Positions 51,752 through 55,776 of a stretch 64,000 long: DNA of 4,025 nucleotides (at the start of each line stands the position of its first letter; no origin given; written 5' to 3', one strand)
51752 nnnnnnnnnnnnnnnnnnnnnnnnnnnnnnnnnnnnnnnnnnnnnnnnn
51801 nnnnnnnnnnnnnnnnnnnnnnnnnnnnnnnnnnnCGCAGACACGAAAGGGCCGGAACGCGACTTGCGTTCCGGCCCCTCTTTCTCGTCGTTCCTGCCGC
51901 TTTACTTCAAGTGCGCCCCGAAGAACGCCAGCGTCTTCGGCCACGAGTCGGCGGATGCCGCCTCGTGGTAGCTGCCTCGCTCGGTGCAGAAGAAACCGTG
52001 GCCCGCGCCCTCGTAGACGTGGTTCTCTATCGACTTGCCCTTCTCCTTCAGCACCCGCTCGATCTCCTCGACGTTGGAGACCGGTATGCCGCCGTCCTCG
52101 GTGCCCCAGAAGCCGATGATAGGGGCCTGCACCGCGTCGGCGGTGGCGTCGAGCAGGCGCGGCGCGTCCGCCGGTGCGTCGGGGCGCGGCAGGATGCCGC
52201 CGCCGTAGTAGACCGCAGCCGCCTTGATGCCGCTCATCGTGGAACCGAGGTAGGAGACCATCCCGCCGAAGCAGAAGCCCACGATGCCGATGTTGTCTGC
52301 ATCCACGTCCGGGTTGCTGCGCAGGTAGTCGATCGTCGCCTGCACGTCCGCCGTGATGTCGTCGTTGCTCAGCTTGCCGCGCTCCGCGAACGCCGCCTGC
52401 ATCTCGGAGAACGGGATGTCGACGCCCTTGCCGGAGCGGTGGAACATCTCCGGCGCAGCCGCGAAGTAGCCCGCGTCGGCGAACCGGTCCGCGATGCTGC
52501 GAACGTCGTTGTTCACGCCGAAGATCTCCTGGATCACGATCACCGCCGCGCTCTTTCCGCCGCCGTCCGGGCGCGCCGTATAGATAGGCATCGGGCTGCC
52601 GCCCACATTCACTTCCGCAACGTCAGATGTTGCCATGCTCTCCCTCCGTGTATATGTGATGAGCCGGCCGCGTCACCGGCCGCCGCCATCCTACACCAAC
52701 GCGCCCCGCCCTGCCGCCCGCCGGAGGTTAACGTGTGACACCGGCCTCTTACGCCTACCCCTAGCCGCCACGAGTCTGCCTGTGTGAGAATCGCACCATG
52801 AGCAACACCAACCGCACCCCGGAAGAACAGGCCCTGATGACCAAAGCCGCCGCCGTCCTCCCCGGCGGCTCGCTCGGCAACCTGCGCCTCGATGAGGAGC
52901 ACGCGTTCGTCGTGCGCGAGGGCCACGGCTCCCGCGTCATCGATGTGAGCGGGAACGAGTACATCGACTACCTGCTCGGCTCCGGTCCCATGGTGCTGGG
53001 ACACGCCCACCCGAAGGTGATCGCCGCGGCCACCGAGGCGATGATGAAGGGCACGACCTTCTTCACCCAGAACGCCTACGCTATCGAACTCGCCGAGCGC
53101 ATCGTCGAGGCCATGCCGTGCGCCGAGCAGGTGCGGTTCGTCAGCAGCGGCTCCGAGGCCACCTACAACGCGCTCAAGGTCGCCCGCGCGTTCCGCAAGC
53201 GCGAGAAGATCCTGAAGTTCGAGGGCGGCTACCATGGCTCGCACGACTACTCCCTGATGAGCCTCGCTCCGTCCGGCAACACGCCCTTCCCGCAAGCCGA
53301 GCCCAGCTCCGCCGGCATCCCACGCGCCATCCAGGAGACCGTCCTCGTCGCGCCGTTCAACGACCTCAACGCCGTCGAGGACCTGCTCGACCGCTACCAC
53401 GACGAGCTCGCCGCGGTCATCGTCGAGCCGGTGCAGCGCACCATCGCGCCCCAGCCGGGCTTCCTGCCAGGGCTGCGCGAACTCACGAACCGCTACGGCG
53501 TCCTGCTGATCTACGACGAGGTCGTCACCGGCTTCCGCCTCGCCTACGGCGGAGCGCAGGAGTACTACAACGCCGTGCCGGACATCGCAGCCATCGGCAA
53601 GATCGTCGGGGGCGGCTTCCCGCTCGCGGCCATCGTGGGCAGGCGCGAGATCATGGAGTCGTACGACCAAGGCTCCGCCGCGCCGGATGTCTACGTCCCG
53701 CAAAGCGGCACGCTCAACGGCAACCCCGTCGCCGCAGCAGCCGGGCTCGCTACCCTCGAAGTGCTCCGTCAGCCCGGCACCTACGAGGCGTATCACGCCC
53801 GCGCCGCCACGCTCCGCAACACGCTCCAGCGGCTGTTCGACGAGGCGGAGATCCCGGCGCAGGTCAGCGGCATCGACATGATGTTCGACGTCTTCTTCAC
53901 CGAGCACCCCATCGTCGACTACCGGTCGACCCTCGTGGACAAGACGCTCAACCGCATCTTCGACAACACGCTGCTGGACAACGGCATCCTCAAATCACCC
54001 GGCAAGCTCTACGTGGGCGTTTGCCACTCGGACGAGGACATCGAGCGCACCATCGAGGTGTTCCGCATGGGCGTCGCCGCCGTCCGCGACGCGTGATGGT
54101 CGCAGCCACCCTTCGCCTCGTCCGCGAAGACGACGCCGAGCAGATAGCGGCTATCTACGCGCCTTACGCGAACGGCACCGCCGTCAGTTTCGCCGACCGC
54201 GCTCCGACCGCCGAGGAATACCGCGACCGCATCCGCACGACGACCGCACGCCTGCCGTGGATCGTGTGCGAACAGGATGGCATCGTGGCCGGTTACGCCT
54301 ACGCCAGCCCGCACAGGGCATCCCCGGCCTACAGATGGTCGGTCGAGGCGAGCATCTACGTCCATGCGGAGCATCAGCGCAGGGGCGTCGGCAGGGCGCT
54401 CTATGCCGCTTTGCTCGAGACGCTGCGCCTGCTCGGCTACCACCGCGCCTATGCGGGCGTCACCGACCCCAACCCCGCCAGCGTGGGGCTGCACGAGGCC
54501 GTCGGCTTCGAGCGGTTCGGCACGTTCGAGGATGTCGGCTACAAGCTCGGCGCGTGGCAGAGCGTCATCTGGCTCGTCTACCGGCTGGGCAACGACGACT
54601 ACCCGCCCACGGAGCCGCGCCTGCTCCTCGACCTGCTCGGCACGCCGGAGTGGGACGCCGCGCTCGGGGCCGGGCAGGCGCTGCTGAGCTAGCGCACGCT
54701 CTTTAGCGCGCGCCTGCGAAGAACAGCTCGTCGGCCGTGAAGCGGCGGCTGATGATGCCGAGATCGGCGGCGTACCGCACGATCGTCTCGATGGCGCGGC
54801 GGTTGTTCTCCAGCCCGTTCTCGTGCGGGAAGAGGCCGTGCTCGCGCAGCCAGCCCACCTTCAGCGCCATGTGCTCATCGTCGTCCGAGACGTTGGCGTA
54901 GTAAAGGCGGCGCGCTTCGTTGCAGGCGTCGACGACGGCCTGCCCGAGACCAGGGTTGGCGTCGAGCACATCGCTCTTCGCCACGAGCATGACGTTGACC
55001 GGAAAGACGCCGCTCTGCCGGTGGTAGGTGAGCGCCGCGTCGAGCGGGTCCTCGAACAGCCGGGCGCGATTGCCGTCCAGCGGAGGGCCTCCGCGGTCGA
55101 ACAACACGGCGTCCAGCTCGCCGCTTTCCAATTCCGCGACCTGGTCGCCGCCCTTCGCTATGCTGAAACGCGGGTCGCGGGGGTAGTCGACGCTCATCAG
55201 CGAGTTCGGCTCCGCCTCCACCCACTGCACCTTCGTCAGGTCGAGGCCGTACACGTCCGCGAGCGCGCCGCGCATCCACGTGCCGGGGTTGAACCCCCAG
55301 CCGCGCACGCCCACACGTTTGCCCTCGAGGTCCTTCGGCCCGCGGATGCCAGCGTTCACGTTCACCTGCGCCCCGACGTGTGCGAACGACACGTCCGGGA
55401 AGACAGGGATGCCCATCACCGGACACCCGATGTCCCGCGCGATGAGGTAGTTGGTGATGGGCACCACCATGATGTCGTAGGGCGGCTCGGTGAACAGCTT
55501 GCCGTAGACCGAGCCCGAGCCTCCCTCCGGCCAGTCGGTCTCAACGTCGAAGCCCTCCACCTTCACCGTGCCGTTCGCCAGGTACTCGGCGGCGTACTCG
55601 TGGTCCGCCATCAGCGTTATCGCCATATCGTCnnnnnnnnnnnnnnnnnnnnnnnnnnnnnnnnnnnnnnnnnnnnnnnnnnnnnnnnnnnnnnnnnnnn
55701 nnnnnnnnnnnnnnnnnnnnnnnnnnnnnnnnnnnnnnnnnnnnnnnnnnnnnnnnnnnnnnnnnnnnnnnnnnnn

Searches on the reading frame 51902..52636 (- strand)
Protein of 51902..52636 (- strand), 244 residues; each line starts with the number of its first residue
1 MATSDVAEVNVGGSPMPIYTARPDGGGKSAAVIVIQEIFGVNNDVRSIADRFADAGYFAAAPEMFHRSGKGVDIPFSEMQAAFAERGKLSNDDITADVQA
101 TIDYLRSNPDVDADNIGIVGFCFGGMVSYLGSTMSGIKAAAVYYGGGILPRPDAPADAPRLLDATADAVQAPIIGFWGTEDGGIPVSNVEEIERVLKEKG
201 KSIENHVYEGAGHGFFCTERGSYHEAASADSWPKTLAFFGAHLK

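Call 45: search_protein_families(library=pfam, proteins=[window:51902-52636:-], max_evalue=0.001)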
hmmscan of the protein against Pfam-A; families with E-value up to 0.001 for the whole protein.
window:51902-52636:- (244 aa): 4 families
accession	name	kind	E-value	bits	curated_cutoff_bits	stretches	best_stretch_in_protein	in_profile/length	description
PF01738.24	DLH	-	5.5e-52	176.9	21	1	18-242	3-216/217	Dienelactone hydrolase family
PF08840.17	BAAT_C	-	1.6e-10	41.9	20.9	1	101-148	9-57/210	BAAT / Acyl-CoA thioester hydrolase C terminal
PF00326.27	Peptidase_S9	-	4.8e-09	36.5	22.6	0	169-232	143-205/213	Prolyl oligopeptidase family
PF02230.22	Abhydrolase_2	-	1.2e-08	35.5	23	1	93-214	85-200/217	Phospholipase/Carboxylesterase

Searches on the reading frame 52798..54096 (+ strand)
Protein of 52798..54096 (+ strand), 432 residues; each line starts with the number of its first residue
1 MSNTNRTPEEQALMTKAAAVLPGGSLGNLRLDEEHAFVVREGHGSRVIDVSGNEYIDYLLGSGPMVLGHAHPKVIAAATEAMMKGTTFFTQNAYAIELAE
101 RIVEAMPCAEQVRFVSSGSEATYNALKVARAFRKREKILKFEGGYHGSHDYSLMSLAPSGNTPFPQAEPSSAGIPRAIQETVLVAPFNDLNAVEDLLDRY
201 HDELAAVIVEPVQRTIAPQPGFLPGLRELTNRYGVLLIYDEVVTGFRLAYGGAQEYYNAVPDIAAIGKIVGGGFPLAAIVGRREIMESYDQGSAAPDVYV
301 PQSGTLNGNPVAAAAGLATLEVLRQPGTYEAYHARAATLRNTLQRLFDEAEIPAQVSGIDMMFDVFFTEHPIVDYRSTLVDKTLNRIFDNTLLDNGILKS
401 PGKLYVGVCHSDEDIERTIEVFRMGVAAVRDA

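Call 23: search_protein_families(library=pfam, proteins=[window:52798-54096:+], max_evalue=0.00001)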
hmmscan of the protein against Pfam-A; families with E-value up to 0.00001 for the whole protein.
window:52798-54096:+ (432 aa): 1 family
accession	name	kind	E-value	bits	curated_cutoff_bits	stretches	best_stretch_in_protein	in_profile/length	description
PF00202.27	Aminotran_3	-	2.2e-68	231.2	30.5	1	36-385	10-358/403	Aminotransferase class-III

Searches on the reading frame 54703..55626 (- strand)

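Call 23: search_protein_families(library=pfam, proteins=[window:54703-55626:-], max_evalue=0.00001)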
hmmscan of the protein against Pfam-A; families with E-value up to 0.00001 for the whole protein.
window:54703-55626:- (307 aa): 1 family
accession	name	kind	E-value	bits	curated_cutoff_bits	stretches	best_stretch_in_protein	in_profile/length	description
PF09084.16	NMT1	-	2.9e-06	27.8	20.5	0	51-140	44-129/216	NMT1/THI5 like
